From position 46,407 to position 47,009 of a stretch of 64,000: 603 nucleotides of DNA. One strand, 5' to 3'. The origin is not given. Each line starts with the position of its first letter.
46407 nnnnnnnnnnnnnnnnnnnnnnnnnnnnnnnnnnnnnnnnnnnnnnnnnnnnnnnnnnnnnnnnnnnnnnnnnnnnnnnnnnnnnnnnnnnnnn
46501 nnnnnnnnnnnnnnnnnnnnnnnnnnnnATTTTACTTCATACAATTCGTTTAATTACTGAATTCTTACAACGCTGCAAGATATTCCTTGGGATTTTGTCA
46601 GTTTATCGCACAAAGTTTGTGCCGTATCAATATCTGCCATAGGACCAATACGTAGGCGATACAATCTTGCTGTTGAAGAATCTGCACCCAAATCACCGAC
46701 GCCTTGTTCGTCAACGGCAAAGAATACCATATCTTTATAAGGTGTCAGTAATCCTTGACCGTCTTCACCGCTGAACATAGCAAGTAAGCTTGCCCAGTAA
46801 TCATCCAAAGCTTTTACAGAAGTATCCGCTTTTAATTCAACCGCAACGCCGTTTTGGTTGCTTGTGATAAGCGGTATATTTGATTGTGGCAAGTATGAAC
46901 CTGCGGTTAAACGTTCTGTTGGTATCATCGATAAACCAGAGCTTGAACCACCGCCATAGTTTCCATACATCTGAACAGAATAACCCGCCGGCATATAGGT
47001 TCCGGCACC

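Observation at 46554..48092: VirB9-like protein fused to a peptidoglycan-binding SPOR domain through a G/S/N-rich linker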

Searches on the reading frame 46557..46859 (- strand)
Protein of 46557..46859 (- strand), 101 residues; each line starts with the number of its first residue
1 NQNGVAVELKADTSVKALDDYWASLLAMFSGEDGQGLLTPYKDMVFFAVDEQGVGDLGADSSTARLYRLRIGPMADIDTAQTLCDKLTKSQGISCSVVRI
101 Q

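Call 27: search_solved_structures(query=A2, max_evalue=10, show_alignments=3)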
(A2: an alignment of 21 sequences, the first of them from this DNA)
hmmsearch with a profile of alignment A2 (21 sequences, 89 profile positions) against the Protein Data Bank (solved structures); distinct sequences matched with E-value up to 10: 2.
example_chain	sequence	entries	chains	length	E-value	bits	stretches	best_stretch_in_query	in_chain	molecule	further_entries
7uve_A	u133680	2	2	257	0.43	14.4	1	20-50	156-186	Histone-lysine N-methyltransferase eggless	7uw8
7bb3_A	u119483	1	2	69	2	12.2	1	22-52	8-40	Survival motor neuron-like protein 1,Survival motor neuron-like protein 1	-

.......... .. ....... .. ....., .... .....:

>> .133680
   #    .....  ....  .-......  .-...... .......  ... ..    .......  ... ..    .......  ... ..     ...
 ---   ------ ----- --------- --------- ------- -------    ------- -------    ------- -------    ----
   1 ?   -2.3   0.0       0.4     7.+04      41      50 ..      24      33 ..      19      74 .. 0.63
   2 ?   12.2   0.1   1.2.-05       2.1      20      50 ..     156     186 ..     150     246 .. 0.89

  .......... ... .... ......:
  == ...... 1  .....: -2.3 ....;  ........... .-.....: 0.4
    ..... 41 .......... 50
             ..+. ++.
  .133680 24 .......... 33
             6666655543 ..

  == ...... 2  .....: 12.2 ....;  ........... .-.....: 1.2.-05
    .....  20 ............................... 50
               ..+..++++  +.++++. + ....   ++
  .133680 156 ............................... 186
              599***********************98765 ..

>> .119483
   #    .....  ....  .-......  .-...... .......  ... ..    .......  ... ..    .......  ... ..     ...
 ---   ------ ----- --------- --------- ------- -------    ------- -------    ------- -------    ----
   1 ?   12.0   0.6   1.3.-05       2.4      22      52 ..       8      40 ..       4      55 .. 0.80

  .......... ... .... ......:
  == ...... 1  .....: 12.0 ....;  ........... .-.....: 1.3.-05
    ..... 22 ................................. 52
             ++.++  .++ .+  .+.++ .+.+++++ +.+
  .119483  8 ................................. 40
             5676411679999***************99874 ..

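Call 30: find_homologous_proteins(query=A2, max_evalue=0.001)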
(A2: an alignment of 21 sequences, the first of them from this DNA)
Query A2 (21 sequences) (101 aa, profile of the alignment): 104 proteins with E <= 0.001 among 756 candidates.
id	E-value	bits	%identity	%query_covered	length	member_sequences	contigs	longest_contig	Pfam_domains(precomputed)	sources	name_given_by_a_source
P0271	2.0e-31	126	30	99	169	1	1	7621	-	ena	-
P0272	4.2e-31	125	30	100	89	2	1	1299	PF05036.19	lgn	-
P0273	5.6e-31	125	30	100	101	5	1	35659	PF05036.19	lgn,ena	-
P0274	6.4e-31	124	32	99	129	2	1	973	-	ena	-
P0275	1.2e-30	124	31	100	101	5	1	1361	PF05036.19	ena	-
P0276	1.2e-30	124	30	99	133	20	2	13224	-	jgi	-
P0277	1.4e-30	123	30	100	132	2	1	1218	PF05036.19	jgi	jgi:hypothetical protein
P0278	2.0e-30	123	34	96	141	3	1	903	PF05036.19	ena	-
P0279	2.1e-30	123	29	98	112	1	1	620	PF05036.19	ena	-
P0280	2.1e-30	123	30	96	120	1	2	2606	PF05036.19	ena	-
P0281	2.2e-30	123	30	97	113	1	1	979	PF05036.19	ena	-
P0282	2.5e-30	123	29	99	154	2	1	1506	PF05036.19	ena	-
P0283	2.6e-30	123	28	97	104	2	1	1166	PF05036.19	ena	-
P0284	4.0e-30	122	34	96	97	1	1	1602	PF05036.19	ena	-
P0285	4.6e-30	122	30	96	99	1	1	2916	PF05036.19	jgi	-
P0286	5.1e-30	122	28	97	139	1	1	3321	PF05036.19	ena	-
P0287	5.7e-30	121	31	96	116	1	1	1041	PF05036.19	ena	-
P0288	6.8e-30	121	37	96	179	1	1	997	PF05036.19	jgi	jgi:hypothetical protein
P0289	7.3e-30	121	31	100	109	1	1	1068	PF05036.19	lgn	-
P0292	1.7e-29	120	31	96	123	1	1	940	PF05036.19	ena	-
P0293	2.1e-29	120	33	99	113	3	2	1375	PF05036.19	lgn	-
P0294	2.9e-29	119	33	96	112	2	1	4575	PF05036.19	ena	-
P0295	4.4e-29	119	33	96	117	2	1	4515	PF05036.19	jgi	-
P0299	8.5e-29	118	34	100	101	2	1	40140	PF05036.19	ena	-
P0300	9.5e-29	118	34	99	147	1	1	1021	PF05036.19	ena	-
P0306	2.1e-28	116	31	96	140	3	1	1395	PF05036.19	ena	-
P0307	2.2e-28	116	34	100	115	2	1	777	PF05036.19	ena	-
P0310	4.9e-28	115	31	96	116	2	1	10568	PF05036.19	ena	-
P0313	3.4e-24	103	30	83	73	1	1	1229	PF05036.19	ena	-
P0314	2.6e-23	100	34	99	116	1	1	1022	PF05036.19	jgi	jgi:hypothetical protein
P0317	1.5e-20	91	80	100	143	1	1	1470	PF05036.19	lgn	-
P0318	3.0e-20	90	79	100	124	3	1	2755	PF05036.19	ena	-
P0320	7.7e-20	89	81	100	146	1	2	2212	PF05036.19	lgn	-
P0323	1.3e-19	88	79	100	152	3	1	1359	PF05036.19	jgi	jgi:hypothetical protein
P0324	1.4e-19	88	77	100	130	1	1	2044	PF05036.19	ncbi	ncbi:MAG: SPOR domain-containing protein, partial [Alphaproteobacteria bacterium]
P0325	1.5e-19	88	76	100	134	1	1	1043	PF05036.19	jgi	jgi:hypothetical protein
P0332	4.6e-19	86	77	100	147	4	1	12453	PF05036.19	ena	-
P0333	5.3e-19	86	80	100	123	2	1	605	PF05036.19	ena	-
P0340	6.7e-19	86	77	100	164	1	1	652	PF05036.19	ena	-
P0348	1.8e-18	85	72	100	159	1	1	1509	PF05036.19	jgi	-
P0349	2.7e-18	84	76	100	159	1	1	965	PF05036.19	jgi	-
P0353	3.6e-17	80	75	100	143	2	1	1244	PF05036.19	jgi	jgi:hypothetical protein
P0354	7.3e-17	79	71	100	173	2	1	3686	PF05036.19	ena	-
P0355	9.8e-17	79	80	92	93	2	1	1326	PF05036.19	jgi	jgi:hypothetical protein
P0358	1.0e-11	63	78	75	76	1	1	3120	PF05036.19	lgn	-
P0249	2.3e-11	62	79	65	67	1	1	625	PF05036.19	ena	-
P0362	5.1e-11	61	72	56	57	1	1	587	PF05036.19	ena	-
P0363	5.6e-11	61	74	76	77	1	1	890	PF05036.19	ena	-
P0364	8.3e-11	60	68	75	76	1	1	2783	PF05036.19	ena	-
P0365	1.1e-10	60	76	67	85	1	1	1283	PF05036.19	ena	-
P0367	5.7e-10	57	78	76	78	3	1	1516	PF05036.19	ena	-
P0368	3.4e-9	55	81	57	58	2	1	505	PF05036.19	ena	-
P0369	3.8e-9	55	81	56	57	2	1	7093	PF05036.19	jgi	jgi:hypothetical protein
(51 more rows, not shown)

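Call 31: find_encoding_contigs(protein=P0273, flank=8000, max_places=2)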
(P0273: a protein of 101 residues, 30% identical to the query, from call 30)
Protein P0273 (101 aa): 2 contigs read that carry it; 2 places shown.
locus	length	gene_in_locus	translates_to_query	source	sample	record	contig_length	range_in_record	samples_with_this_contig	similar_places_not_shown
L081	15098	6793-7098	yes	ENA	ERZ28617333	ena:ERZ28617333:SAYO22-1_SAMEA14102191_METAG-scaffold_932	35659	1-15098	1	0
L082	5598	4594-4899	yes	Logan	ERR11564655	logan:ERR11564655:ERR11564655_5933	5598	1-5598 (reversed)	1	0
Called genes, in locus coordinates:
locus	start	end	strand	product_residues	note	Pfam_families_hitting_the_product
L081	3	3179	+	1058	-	?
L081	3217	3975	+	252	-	PF04335:VirB8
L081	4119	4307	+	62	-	-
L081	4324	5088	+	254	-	PF04335:VirB8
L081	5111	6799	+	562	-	PF03524:CagX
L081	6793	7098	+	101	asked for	PF05036:SPOR (faint)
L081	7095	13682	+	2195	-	-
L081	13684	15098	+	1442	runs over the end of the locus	PF21785:Bflower_2, PF21784:Bflower (weak), PF21785:Bflower_2, PF03743:TrbI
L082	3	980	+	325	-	?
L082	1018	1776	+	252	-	PF04335:VirB8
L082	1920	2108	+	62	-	-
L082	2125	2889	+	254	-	PF04335:VirB8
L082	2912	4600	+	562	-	PF03524:CagX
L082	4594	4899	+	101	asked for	PF05036:SPOR (faint)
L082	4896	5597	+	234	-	?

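Call 36: predict_structure(alignment_id=A2)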
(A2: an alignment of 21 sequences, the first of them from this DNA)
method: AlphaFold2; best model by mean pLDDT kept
length: 101 residues; sequences in the alignment: 21
mean_pLDDT: 87.8   pTM: 0.78
mean pLDDT of the five models: 87.8, 86.5, 85.9, 85.5, 85.4
residues with pLDDT >= 90: 70; 70-90: 17; 50-70: 14; < 50: 0
segments of 3 or more residues with pLDDT < 50: none
pLDDT, mean of each block of 10 residues (from residue 1): 87 96 91 82 94 61 83 95 94 94 83
secondary structure, 60 per line:
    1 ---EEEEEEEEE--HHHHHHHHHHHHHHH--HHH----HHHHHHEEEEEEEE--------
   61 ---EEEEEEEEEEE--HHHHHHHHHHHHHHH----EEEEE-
elements in order: E4-12 H15-29 H39-44 E45-52 E64-74 H77-91 E96-100

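Call 39: fold_search(model_id=the predicted structure, library=pdb)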
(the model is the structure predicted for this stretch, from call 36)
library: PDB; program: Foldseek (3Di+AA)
matches with E <= 10: 952; with E <= 0.001: 0
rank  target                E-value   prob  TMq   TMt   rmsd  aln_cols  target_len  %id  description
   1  6i09_A                1.5e-03  1.00  0.59  0.73   4.0        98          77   16  Crystal structure of RlpA SPOR domain from Pseudomonas aeruginosa in complex with denuded glycan obtained by soaking (released 2019-11-13)
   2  6i05                  2.8e-03  1.00  0.56  0.71   5.2        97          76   16  Crystal structure of RlpA SPOR domain from Pseudomonas aeruginosa (released 2019-11-13)
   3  6ztg_MODEL_1_A        1.2e-02  0.99  0.44  0.26   7.3        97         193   15  Spor protein DedD (released 2020-11-11)
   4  6y57_SU               1.2e-02  0.77  0.32  0.32  10.4       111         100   13  Structure of human ribosome in hybrid-PRE state (released 2020-04-15)
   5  6n4a_A                1.7e-02  0.66  0.29  0.32   8.6       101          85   11  PII-like SbtB from Cyanobium sp PCC 7001 (apo) (released 2019-09-18)
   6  6fai_U                1.9e-02  0.69  0.32  0.31  11.3       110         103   13  Structure of a eukaryotic cytoplasmic pre-40S ribosomal subunit (released 2018-02-28)
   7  5o5j_F                1.9e-02  0.66  0.31  0.32   8.9       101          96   15  Structure of the 30S small ribosomal subunit from Mycobacterium smegmatis (released 2017-07-12)
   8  9v21_sw               2.0e-02  0.77  0.34  0.35   9.5       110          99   13  Cryo- EM structure of 75S ribosome with P- tRNA from Entamoeba histolytica (released 2025-10-08)
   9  7pzy_V                2.2e-02  0.72  0.33  0.34   9.7       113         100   14  Structure of the vacant Candida albicans 80S ribosome (released 2022-05-18)
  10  6mm2                  2.2e-02  0.41  0.27  0.27   9.4       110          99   14  Carbon regulatory PII-like protein SbtB from Cyanobium sp. 7001 bound to ATP and calcium (released 2019-09-18)
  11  3b49                  2.6e-02  0.82  0.37  0.23   6.5       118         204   14  Crystal structure of an uncharacterized conserved protein from Listeria innocua (released 2007-11-13)
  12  9kzx_SU               2.6e-02  0.63  0.33  0.34   9.7       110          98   13  Cryo-EM structure of the HCV IRES-dependently initiated CMV-stalled 80S ribosome (rotated state) in complexed with eI (released 2025-12-03)
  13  9rpv_SU               2.8e-02  0.72  0.36  0.36  10.0       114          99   12  Structure of the ZAK-bound human disome (released 2025-12-10)
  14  8a98_SM               3.0e-02  0.75  0.36  0.36  10.2       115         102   12  CRYO-EM STRUCTURE OF LEISHMANIA MAJOR 80S RIBOSOME : snoRNA MUTANT (released 2023-10-11)
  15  2bvz                  3.0e-02  0.69  0.34  0.35   8.6       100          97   15  Mutant of the Ribosomal Protein S6 (released 2005-10-26)
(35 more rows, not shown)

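Call 51: search_protein_families(library=pfam, alignment_id=A2, max_evalue=0.1)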
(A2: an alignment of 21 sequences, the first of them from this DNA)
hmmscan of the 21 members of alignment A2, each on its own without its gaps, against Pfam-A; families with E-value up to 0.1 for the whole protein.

A. member 1, seq(101 aa): 1 family
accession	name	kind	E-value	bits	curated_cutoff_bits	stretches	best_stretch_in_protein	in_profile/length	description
PF05036.18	SPOR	-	1.3e-07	32.2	21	1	61-99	38-76/76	SPOR domain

B. families by the number of members that match (of 21 scanned): 1 family
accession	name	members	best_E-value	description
PF05036.18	SPOR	19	5.4e-08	SPOR domain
